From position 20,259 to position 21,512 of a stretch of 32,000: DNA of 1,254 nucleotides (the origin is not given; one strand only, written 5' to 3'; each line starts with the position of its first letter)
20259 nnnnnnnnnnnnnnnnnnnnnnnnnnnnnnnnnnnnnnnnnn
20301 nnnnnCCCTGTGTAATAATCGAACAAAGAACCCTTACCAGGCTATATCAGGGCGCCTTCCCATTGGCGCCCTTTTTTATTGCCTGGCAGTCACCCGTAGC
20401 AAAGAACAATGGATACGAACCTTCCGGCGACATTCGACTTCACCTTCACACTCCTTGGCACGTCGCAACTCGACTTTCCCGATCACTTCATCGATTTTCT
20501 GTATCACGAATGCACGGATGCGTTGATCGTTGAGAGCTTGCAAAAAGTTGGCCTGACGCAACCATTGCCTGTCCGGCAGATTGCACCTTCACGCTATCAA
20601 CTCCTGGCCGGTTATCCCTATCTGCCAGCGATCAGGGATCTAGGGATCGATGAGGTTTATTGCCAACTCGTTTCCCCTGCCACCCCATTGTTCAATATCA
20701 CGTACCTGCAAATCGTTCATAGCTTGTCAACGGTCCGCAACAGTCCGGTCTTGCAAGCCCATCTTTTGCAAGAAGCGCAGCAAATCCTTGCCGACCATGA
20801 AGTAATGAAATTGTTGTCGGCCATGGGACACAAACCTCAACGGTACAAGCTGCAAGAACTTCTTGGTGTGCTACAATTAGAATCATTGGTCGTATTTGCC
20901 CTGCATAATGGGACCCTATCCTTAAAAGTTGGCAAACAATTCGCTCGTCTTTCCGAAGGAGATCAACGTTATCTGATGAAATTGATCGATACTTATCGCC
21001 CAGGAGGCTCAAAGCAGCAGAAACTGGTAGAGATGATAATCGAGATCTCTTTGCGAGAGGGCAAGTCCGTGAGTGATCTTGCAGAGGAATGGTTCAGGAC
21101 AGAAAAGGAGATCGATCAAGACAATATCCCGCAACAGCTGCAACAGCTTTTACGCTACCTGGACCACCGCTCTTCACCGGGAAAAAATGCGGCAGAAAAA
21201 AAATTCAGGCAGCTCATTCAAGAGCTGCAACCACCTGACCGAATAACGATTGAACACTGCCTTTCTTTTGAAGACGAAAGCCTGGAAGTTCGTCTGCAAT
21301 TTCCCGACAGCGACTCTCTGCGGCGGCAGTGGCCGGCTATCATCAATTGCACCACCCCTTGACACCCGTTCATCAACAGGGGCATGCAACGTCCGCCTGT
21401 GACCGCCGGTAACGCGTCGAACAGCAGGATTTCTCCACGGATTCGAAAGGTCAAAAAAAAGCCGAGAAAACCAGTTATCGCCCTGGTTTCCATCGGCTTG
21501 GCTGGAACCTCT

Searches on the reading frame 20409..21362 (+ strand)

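Call 3: search_protein_families(library=pfam, proteins=[window:20409-21362:+], max_evalue=0.01)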
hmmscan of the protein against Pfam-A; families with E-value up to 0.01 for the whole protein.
window:20409-21362:+ (317 aa): 1 family
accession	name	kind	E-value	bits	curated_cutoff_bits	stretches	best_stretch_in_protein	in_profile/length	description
PF02195.25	ParB_N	-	0.00065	20.1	26.3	1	40-83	30-73/95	ParB N-terminal domain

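Call 4: search_protein_families(library=ncbifam, proteins=[window:20409-21362:+], max_evalue=0.01)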
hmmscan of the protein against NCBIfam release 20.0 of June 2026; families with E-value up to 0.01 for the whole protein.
window:20409-21362:+ (317 aa): 1 family
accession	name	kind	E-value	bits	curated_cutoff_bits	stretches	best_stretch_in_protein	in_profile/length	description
TIGR04285.1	nucleoid_noc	exception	0.0012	18.2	315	1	41-85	30-73/255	nucleoid occlusion protein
